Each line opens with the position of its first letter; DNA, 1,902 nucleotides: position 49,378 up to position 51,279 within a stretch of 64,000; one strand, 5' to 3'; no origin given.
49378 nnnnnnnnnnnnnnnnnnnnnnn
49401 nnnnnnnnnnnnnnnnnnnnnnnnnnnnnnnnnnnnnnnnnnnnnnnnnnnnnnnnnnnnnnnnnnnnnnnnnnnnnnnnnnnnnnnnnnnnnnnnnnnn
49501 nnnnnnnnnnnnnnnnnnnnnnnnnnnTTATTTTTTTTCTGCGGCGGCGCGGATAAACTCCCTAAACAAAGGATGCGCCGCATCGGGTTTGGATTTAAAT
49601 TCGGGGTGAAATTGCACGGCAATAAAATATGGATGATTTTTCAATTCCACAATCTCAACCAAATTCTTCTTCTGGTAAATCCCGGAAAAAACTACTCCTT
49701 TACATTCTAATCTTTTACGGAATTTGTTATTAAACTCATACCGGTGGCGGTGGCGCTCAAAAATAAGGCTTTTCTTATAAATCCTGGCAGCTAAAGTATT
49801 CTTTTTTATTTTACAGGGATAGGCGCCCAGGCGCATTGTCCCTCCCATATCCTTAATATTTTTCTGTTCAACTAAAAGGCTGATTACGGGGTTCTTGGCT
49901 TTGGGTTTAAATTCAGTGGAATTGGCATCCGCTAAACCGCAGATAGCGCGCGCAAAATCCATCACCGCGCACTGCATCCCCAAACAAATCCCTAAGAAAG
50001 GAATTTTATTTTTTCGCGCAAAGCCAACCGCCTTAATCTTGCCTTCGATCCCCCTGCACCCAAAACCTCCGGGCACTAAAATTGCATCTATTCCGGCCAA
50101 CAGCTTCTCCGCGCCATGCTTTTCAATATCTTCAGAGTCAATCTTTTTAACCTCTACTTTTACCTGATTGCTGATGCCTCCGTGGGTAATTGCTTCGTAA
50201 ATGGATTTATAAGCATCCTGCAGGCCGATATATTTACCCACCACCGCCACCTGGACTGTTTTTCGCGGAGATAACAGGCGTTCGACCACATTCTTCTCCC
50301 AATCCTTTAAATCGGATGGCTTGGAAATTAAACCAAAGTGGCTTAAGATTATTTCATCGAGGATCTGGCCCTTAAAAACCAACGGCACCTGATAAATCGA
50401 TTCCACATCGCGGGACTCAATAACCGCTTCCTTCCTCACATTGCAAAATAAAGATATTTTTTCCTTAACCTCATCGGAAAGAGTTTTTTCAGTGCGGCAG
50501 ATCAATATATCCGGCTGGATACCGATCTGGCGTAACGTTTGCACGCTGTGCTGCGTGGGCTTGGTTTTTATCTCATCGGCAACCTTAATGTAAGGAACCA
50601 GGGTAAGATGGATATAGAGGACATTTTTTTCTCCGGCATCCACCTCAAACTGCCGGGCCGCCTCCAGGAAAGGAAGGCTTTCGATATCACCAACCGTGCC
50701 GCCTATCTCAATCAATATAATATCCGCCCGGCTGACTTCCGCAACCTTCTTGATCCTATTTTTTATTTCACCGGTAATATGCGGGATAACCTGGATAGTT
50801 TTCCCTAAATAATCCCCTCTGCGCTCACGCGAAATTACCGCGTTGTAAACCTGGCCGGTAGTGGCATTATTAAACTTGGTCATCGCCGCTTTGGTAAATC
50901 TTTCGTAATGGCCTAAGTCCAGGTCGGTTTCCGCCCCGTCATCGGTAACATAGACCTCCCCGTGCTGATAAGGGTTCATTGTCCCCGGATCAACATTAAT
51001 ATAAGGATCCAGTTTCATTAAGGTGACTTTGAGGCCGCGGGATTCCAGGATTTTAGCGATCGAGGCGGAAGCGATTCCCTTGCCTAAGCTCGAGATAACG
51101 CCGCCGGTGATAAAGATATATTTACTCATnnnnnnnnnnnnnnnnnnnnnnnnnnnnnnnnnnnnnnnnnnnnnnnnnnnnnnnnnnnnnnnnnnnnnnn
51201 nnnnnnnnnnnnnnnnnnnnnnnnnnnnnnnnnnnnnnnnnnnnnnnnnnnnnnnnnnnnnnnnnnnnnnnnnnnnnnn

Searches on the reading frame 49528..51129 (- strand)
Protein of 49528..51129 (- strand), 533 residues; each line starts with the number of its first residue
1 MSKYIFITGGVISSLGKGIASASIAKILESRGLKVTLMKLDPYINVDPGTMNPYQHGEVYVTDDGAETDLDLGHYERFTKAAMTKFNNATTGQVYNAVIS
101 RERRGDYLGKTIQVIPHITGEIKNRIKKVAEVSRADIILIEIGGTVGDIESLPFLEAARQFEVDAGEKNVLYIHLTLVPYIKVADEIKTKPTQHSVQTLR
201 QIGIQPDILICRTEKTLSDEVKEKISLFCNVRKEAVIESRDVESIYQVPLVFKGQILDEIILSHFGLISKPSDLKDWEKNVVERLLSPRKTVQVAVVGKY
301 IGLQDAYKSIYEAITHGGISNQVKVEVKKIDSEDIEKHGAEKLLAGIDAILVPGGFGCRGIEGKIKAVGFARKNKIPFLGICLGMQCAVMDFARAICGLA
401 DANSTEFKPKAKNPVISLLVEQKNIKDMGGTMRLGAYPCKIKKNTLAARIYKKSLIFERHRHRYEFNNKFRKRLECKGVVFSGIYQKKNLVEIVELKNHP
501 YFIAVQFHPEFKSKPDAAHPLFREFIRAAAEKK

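Call 13: search_protein_families(library=pfam, proteins=[window:49528-51129:-])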
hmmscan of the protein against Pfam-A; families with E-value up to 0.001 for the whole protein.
window:49528-51129:- (533 aa): 4 families
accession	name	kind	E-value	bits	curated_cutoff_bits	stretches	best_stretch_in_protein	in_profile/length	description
PF06418.20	CTP_synth_N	-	1.7e-129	431.3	26.1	1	3-267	1-265/265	CTP synthase N-terminus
PF00117.34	GATase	-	5.4e-41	140.8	22.8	1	303-527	2-189/190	Glutamine amidotransferase class-I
PF07722.19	Peptidase_C26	-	2.2e-05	24.8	20.5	1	371-510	101-219/219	Peptidase C26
PF01656.29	CbiA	-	0.00024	21.5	25.4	1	13-107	8-88/125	CobQ/CobB/MinD/ParA nucleotide binding domain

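Call 14: find_related_loci(query=window:49528-51129:-, collection=genome_contigs, flank=4000)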
Query window:49528-51129:- (533 aa) in genome_contigs; peptide patterns used: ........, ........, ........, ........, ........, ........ (x = any residue, [..] = any of these).
600 stretches matched a pattern (row limit reached: there are more); 583 encode a relative of the query (tblastn E <= 1e-3); the best 80 are kept; 80 distinct loci.
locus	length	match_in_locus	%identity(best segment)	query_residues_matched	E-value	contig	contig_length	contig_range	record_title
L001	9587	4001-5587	80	1-529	0e+0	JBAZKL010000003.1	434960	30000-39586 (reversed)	MAG: Candidatus Omnitrophota bacterium isolate SO_2017_LW4_142 scaffold_56_c1_LW137-91_2017, whole genome shotgun sequen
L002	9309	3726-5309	78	1-529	0e+0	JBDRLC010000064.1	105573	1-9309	MAG: Candidatus Omnitrophota bacterium isolate MEGAHIT-group-1.759 k141_4397447, whole genome shotgun sequence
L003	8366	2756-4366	73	1-532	0e+0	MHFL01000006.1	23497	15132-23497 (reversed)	MAG: Omnitrophica bacterium RIFCSPLOWO2_01_FULL_45_10 rifcsplowo2_01_scaffold_14027, whole genome shotgun sequence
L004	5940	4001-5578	68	1-526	0e+0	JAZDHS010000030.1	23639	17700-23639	MAG: Candidatus Omnitrophota bacterium isolate MEGAHIT-group-0.348 k141_19388421, whole genome shotgun sequence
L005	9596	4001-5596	66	1-533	0e+0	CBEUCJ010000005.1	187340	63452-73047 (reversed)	MAG TPA_asm: uncultured bacterium isolate SRR24791474_binner13_Refined_30 genome assembly, contig: ERZ25515408.18, whole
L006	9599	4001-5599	65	1-533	0e+0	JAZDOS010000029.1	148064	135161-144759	MAG: Candidatus Omnitrophota bacterium isolate MEGAHIT-group-0.790 k141_7797859, whole genome shotgun sequence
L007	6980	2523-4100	67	3-529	0e+0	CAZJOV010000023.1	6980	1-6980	MAG TPA_asm: uncultured Planctomycetia bacterium isolate binchicken_co256_141 genome assembly, contig: NODE_32274_length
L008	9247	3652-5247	66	1-529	0e+0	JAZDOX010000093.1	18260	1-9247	MAG: Candidatus Omnitrophota bacterium isolate MEGAHIT-group-0.801 k141_585999, whole genome shotgun sequence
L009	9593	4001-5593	65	1-533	0e+0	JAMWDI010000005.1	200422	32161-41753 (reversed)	MAG: Candidatus Omnitrophota bacterium isolate SRBZ-1.bins.85.201808 NODE_40_length_200422_cov_70.013101, whole genome s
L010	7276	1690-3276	68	1-529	0e+0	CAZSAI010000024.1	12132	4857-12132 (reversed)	MAG TPA_asm: uncultured Planctomycetia bacterium isolate binchicken_co19_531 genome assembly, contig: NODE_8875_length_1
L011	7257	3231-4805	64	2-529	0e+0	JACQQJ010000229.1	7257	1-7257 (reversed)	MAG: Nitrospinota bacterium isolate NC_groundwater_1330_Ag_S-0.2um_39_55 S_p2_S4_coassembly_k141_3945836, whole genome s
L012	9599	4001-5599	64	1-533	0e+0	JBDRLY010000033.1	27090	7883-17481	MAG: Candidatus Omnitrophota bacterium isolate MEGAHIT-group-1.803 k141_3865271, whole genome shotgun sequence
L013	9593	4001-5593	63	1-529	0e+0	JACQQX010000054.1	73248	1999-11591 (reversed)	MAG: Candidatus Omnitrophota bacterium isolate NC_groundwater_1344_Ag_S-0.2um_52_44 S_p2_S4_coassembly_k141_2868979, who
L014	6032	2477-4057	68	1-527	0e+0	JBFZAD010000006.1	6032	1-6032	MAG: Candidatus Omnitrophota bacterium isolate PPR_0458 k121_91131, whole genome shotgun sequence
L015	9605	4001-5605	64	1-533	0e+0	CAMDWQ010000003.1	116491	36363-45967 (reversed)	MAG: Candidatus Omnitrophica bacterium isolate LH-05nov19-156 genome assembly, contig: LH-05nov19-C138, whole genome sho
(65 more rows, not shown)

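Call 24: find_homologous_proteins(query=window:49528-51129:-, max_evalue=1e-100)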
Query window:49528-51129:- (533 aa): 8000 proteins with E <= 1e-100 among 8000 candidates; the best 120 are listed.
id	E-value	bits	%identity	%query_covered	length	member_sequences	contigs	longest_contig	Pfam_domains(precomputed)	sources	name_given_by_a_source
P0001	0.0e+0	1136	95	100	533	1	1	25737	PF07722.20,PF06418.21,PF00117.35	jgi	-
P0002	0.0e+0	1118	93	100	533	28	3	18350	PF07722.20,PF06418.21,PF00117.35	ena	-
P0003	0.0e+0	1114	92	100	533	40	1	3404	PF06418.21,PF00117.35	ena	-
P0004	0.0e+0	1101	91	100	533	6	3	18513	PF06418.21,PF00117.35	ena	-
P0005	0.0e+0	1093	90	100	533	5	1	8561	PF06418.21,PF00117.35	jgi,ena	-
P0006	0.0e+0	1092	90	100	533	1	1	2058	PF06418.21,PF00117.35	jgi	jgi:CTP synthase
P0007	0.0e+0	1085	89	100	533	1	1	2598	PF06418.21,PF00117.35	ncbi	-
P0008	0.0e+0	1084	89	100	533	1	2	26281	PF06418.21,PF00117.35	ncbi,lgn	-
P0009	0.0e+0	1083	90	100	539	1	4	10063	PF06418.21,PF00117.35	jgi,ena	-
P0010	0.0e+0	1081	89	100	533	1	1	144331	PF07722.20,PF06418.21,PF00117.35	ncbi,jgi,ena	ncbi:MAG: CTP synthase [Candidatus Omnitrophota bacterium]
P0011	0.0e+0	1076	89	100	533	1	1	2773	PF06418.21,PF00117.35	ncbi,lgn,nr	ncbi:MAG: CTP synthase [Candidatus Omnitrophota bacterium]|nr:CTP synthase [Candidatus Omnitrophota 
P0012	0.0e+0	1072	89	100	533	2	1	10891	PF06418.21,PF00117.35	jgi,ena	-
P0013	0.0e+0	1070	89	100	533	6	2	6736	PF07722.20,PF06418.21,PF00117.35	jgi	-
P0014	0.0e+0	1070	88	100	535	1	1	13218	PF07722.20,PF06418.21,PF00117.35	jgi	-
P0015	0.0e+0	1069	88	100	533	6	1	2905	PF07722.20,PF06418.21,PF00117.35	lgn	-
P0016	0.0e+0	1066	88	100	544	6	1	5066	PF07722.20,PF06418.21,PF00117.35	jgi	-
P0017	0.0e+0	1064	87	100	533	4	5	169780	PF07722.20,PF06418.21,PF00117.35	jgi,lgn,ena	jgi:CTP synthase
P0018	0.0e+0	1058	88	100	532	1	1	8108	PF07722.20,PF06418.21,PF00117.35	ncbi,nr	ncbi:MAG: CTP synthase [Candidatus Omnitrophica bacterium]|nr:CTP synthase [Candidatus Omnitrophota 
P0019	0.0e+0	1050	86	100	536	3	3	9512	PF07722.20,PF06418.21,PF00117.35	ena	-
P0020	0.0e+0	1033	84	100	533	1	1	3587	PF01656.30,PF06418.21,PF00117.35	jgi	-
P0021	0.0e+0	1028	85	100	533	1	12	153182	PF06418.21,PF00117.35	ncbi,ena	-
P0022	0.0e+0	1023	84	100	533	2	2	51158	PF06418.21,PF00117.35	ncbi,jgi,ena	ncbi:MAG: CTP synthase [Candidatus Omnitrophota bacterium]|jgi:CTP synthase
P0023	0.0e+0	1012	83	100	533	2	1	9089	PF07722.20,PF06418.21,PF00117.35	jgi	jgi:CTP synthase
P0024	2.0e-295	998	82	100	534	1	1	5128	PF06418.21,PF00117.35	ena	-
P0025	2.0e-295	998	81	100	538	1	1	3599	PF06418.21,PF00117.35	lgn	-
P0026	2.5e-295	998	83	100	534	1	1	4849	PF06418.21,PF00117.35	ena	-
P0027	3.8e-295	997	82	99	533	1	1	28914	PF06418.21,PF00117.35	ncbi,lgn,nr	ncbi:MAG: CTP synthase [Candidatus Omnitrophica bacterium]|nr:CTP synthase [Candidatus Omnitrophota 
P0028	4.0e-294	994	81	100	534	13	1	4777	PF06418.21,PF00117.35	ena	-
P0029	4.7e-294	994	81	100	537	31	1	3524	PF06418.21,PF00117.35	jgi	-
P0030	7.4e-294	993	81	99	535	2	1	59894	PF07722.20,PF06418.21,PF00117.35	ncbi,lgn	ncbi:MAG: CTP synthase [Candidatus Omnitrophota bacterium]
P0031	7.5e-294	993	81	100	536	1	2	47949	PF06418.21,PF00117.35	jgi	jgi:CTP synthase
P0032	1.8e-293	992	82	100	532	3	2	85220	PF06418.21,PF00117.35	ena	-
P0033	2.7e-293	991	81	100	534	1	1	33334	PF06418.21,PF00117.35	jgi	jgi:CTP synthase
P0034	1.2e-292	989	80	100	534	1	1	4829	PF06418.21,PF00117.35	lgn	-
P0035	2.3e-292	988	81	100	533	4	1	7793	PF06418.21,PF00117.35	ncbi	-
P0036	3.0e-292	988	81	100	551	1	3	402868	PF06418.21,PF00117.35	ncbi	-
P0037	3.1e-292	988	81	100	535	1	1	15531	PF06418.21,PF00117.35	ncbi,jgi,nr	ncbi:MAG TPA: CTP synthase [Candidatus Margulisiibacteriota bacterium]|nr:CTP synthase [Candidatus M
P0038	4.0e-292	987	81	100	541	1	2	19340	PF06418.21,PF00117.35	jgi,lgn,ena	-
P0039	9.8e-292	986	80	100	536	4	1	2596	PF06418.21,PF00117.35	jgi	-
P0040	1.6e-291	985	82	99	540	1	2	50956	PF07722.20,PF06418.21,PF00117.35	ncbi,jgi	ncbi:MAG: CTP synthase [Candidatus Omnitrophota bacterium]|jgi:CTP synthase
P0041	2.1e-291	985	81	99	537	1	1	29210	PF06418.21,PF00117.35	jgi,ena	-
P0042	2.3e-291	985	79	100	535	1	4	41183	PF06418.21,PF00117.35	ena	-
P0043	3.0e-291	984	81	100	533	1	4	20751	PF06418.21,PF00117.35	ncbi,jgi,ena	ncbi:MAG: CTP synthase [Candidatus Omnitrophota bacterium]|jgi:CTP synthase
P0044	3.1e-291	984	81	100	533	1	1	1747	PF06418.21,PF00117.35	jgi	-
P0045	3.3e-291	984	81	99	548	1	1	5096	PF06418.21,PF00117.35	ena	-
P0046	3.9e-291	984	80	99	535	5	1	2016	PF06418.21,PF00117.35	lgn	-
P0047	4.0e-291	984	82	99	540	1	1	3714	PF07722.20,PF06418.21,PF00117.35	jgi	-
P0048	7.4e-291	983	81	99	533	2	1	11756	PF07722.20,PF06418.21,PF00117.35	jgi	-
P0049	9.3e-291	983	81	100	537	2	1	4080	PF06418.21,PF00117.35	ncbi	-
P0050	9.7e-291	983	81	100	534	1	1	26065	PF06418.21,PF00117.35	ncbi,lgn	-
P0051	1.0e-290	983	80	100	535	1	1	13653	PF06418.21,PF00117.35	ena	-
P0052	1.2e-290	982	81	100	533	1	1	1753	PF06418.21,PF00117.35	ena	-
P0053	1.4e-290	982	81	100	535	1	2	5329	PF06418.21,PF00117.35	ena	-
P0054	2.1e-290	982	80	99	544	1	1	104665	PF06418.21,PF00117.35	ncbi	ncbi:MAG: CTP synthase [Candidatus Omnitrophota bacterium]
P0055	3.0e-290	981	80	100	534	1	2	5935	PF06418.21,PF00117.35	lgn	-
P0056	5.1e-290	980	80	100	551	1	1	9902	PF06418.21,PF00117.35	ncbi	-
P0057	6.2e-290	980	81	100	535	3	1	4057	PF06418.21,PF00117.35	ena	-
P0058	6.5e-290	980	80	100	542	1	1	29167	PF06418.21,PF00117.35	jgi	-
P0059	1.2e-289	979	79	100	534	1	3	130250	PF06418.21,PF00117.35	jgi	jgi:CTP synthase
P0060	1.4e-289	979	81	100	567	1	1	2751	PF07722.20,PF06418.21,PF00117.35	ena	-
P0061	1.4e-289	979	81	99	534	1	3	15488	PF06418.21,PF00117.35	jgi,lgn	-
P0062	1.6e-289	979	81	99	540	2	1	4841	PF07722.20,PF06418.21,PF00117.35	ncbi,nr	ncbi:MAG: CTP synthetase [Candidatus Omnitrophica bacterium CG23_combo_of_CG06-09_8_20_14_all_40_11]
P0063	2.1e-289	978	79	100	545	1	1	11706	PF06418.21,PF00117.35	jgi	-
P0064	3.0e-289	978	80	100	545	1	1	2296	PF06418.21,PF00117.35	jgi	-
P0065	4.3e-289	977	80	99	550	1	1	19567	PF07722.20,PF06418.21,PF00117.35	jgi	jgi:CTP synthase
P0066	4.3e-289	977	81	99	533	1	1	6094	PF07722.20,PF06418.21,PF00117.35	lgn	-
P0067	5.5e-289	977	81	99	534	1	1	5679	PF06418.21,PF00117.35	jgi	-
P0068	6.1e-289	977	79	99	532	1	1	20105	PF06418.21,PF00117.35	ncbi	-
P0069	6.9e-289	977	80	100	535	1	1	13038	PF06418.21,PF00117.35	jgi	-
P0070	7.3e-289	976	80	100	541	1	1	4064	PF06418.21,PF00117.35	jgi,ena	-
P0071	8.3e-289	976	81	99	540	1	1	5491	PF06418.21,PF00117.35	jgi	-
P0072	8.8e-289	976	81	100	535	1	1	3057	PF06418.21,PF00117.35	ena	-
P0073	1.1e-288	976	80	100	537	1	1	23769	PF06418.21,PF00117.35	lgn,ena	-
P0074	1.2e-288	976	80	100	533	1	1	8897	PF07722.20,PF06418.21,PF00117.35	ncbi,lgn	-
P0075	1.2e-288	976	80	100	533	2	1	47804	PF06418.21,PF00117.35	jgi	jgi:CTP synthase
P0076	1.3e-288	976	80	100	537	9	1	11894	PF06418.21,PF00117.35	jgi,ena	-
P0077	1.4e-288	976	81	99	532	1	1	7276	PF06418.21,PF00117.35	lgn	-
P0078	1.9e-288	975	81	100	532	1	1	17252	PF06418.21,PF00117.35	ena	-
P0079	2.0e-288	975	81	100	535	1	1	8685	PF07722.20,PF06418.21,PF00117.35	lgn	-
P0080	2.0e-288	975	80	100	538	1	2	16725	PF06418.21,PF00117.35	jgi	jgi:CTP synthase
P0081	2.2e-288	975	79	100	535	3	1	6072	PF07722.20,PF06418.21,PF00117.35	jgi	jgi:CTP synthase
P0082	2.4e-288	975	79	100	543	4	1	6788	PF07722.20,PF06418.21,PF00117.35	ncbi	-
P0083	2.5e-288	975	80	100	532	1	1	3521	PF06418.21,PF00117.35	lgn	-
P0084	3.1e-288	974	80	100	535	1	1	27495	PF06418.21,PF00117.35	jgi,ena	-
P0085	3.1e-288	974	80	100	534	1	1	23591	PF07722.20,PF06418.21,PF00117.35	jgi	-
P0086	3.2e-288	974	80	99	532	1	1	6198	PF07722.20,PF06418.21,PF00117.35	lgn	-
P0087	3.5e-288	974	80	100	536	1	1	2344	PF06418.21,PF00117.35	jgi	jgi:CTP synthase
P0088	3.7e-288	974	79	99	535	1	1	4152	PF07722.20,PF06418.21,PF00117.35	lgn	-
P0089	3.7e-288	974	80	100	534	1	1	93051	PF06418.21,PF00117.35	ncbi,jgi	ncbi:MAG: CTP synthase [Candidatus Omnitrophota bacterium]|jgi:CTP synthase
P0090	5.5e-288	974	79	100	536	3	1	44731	PF06418.21,PF00117.35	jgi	jgi:CTP synthase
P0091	7.4e-288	973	80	100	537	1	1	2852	PF07722.20,PF06418.21,PF00117.35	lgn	-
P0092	7.5e-288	973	81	100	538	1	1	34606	PF07722.20,PF06418.21,PF00117.35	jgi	-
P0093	7.8e-288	973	80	99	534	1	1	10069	PF07722.20,PF06418.21,PF00117.35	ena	-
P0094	1.1e-287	973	80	99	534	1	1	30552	PF06418.21,PF00117.35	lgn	-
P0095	1.1e-287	973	80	100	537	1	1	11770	PF06418.21,PF00117.35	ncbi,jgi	jgi:CTP synthase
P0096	1.3e-287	972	80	99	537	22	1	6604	PF06418.21,PF00117.35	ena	-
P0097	2.1e-287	972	80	100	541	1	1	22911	PF06418.21,PF00117.35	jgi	jgi:CTP synthase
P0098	2.7e-287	971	80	100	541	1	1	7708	PF06418.21,PF00117.35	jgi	jgi:CTP synthase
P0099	2.9e-287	971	80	99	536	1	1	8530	PF06418.21,PF00117.35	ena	-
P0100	3.8e-287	971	80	100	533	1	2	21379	PF06418.21,PF00117.35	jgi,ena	-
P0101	4.9e-287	970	80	99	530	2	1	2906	PF06418.21,PF00117.35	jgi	jgi:CTP synthase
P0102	5.6e-287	970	80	100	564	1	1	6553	PF07722.20,PF06418.21,PF00117.35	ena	-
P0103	9.4e-287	970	80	99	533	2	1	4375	PF07722.20,PF06418.21,PF00117.35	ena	-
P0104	1.7e-286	969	80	99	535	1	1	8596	PF06418.21,PF00117.35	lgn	-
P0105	2.3e-286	968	80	100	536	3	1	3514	PF07722.20,PF06418.21,PF00117.35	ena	-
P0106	2.3e-286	968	80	99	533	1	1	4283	PF06418.21,PF00117.35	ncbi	-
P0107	2.3e-286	968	81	99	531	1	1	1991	PF06418.21,PF00117.35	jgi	jgi:CTP synthase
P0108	3.2e-286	968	81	99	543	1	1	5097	PF06418.21,PF00117.35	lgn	-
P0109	3.5e-286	968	78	100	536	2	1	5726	PF06418.21,PF00117.35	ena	-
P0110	3.5e-286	968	80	100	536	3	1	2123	PF06418.21,PF00117.35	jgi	-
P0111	3.6e-286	968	81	99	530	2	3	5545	PF07722.20,PF06418.21,PF00117.35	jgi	-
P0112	3.6e-286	968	79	100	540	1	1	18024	PF06418.21,PF00117.35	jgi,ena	-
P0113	3.7e-286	968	79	100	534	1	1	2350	PF06418.21,PF00117.35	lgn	-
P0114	4.8e-286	967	80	100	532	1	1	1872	PF06418.21,PF00117.35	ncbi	-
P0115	4.9e-286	967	80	100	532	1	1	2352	PF06418.21,PF00117.35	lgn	-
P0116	5.2e-286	967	80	100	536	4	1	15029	PF06418.21,PF00117.35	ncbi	-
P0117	5.3e-286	967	80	100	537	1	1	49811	PF06418.21,PF00117.35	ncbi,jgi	ncbi:MAG: CTP synthase [Candidatus Omnitrophota bacterium]|jgi:CTP synthase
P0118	6.4e-286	967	80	100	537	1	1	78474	PF07722.20,PF06418.21,PF00117.35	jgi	jgi:CTP synthase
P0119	7.4e-286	967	80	99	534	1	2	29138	PF07722.20,PF06418.21,PF00117.35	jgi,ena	-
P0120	1.3e-285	966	80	99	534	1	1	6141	PF07722.20,PF06418.21,PF00117.35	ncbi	ncbi:MAG: CTP synthase [Candidatus Omnitrophota bacterium]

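Call 25: find_encoding_contigs(protein=P0001, flank=4000, max_places=3)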
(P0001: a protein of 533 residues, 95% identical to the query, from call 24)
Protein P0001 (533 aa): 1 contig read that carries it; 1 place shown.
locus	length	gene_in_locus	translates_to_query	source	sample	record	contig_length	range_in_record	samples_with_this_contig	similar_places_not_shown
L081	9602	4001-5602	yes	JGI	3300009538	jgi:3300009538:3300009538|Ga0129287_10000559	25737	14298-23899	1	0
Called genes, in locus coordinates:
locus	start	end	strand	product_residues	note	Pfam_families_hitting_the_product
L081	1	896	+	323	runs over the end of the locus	PF01368:DHH, PF02272:DHHA1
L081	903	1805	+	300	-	PF06574:FAD_syn, PF01467:CTP_transf_like (weak), PF01687:Flavokinase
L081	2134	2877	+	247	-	-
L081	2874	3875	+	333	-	PF08241:Methyltransf_11 (faint), PF01555:N6_N4_Mtase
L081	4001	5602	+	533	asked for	PF06418:CTP_synth_N, PF00117:GATase, PF07722:Peptidase_C26 (faint)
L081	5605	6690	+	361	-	PF00988:CPSase_sm_chain, PF00117:GATase, PF07722:Peptidase_C26 (weak)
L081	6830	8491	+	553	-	PF25596:CPSase_L_D1, PF02786:CPSase_L_D2, PF02787:CPSase_L_D3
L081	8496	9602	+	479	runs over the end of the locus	PF00753:Lactamase_B, PF16661:Lactamase_B_6, PF07521:RMMBL (faint), PF10996:Beta-Casp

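Call 26: find_encoding_contigs(protein=P0002, flank=4000, max_places=3)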
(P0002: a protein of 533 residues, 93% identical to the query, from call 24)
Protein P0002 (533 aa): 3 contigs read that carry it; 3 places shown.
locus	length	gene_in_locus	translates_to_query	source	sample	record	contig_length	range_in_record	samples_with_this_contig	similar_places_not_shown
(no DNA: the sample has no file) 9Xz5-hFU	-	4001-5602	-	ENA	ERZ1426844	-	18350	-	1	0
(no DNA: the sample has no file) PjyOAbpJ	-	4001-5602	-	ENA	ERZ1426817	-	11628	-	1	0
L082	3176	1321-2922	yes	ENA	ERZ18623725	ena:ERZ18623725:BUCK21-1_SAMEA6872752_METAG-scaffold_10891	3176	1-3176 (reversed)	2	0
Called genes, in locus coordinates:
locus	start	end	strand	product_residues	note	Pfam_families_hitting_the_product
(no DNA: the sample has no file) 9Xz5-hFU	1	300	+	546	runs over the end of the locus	PF01645:Glu_synthase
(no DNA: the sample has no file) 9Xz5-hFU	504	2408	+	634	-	-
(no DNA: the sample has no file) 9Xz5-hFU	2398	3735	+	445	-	PF13487:HD_5, PF01966:HD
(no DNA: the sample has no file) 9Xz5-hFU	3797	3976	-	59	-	-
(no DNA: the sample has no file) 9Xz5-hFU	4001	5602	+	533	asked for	PF06418:CTP_synth_N, PF00117:GATase, PF07722:Peptidase_C26 (weak)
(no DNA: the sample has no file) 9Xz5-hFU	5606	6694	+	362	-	PF00988:CPSase_sm_chain, PF00117:GATase, PF07722:Peptidase_C26 (weak)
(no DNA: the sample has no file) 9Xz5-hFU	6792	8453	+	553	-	PF25596:CPSase_L_D1, PF02786:CPSase_L_D2, PF02787:CPSase_L_D3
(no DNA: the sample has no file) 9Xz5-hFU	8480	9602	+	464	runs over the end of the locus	PF00753:Lactamase_B, PF19583:ODP (faint), PF16661:Lactamase_B_6, PF10996:Beta-Casp, PF07521:RMMBL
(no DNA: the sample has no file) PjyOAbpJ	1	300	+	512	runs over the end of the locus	?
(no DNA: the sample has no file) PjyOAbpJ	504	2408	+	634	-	-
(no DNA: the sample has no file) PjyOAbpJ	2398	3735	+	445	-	PF13487:HD_5, PF01966:HD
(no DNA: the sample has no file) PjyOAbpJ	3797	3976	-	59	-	-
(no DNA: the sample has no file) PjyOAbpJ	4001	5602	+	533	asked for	PF06418:CTP_synth_N, PF00117:GATase, PF07722:Peptidase_C26 (weak)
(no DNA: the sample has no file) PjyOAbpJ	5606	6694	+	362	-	PF00988:CPSase_sm_chain, PF00117:GATase, PF07722:Peptidase_C26 (weak)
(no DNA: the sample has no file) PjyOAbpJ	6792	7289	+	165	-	PF25596:CPSase_L_D1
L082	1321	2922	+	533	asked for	PF06418:CTP_synth_N, PF00117:GATase, PF07722:Peptidase_C26 (weak)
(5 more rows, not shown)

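Call 27: find_encoding_contigs(protein=P0004, flank=4000, max_places=3)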
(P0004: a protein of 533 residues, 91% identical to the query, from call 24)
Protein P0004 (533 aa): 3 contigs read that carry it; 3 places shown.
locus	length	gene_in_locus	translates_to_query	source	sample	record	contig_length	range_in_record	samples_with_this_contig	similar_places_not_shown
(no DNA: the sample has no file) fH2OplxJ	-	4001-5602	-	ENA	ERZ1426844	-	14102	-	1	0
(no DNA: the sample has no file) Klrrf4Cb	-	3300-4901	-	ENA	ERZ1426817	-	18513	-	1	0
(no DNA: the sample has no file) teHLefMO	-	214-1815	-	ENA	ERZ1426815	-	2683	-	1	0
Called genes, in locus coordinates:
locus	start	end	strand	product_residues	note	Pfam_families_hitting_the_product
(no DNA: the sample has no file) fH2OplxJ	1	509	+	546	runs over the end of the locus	PF01645:Glu_synthase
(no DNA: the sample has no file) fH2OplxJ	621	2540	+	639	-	-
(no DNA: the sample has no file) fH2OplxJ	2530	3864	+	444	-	PF13487:HD_5, PF01966:HD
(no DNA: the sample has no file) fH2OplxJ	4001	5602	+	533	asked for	PF06418:CTP_synth_N, PF00117:GATase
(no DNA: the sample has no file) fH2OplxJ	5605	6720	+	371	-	PF00988:CPSase_sm_chain, PF00117:GATase, PF07722:Peptidase_C26 (faint)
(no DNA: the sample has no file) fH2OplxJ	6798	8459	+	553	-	PF25596:CPSase_L_D1, PF02786:CPSase_L_D2, PF02787:CPSase_L_D3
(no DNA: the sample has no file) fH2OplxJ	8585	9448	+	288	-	?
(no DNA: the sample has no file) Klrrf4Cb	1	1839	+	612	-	?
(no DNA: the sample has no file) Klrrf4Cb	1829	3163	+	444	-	PF13487:HD_5, PF01966:HD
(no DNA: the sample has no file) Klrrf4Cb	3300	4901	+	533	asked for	PF06418:CTP_synth_N, PF00117:GATase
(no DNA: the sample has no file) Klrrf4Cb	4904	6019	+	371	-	PF00988:CPSase_sm_chain, PF00117:GATase, PF07722:Peptidase_C26 (faint)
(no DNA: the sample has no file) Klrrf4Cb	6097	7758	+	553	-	PF25596:CPSase_L_D1, PF02786:CPSase_L_D2, PF02787:CPSase_L_D3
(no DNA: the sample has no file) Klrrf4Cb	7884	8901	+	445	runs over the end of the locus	PF00753:Lactamase_B (weak), PF16661:Lactamase_B_6, PF10996:Beta-Casp, PF07521:RMMBL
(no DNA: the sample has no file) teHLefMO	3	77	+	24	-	?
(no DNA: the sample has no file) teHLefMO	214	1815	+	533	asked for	PF06418:CTP_synth_N, PF00117:GATase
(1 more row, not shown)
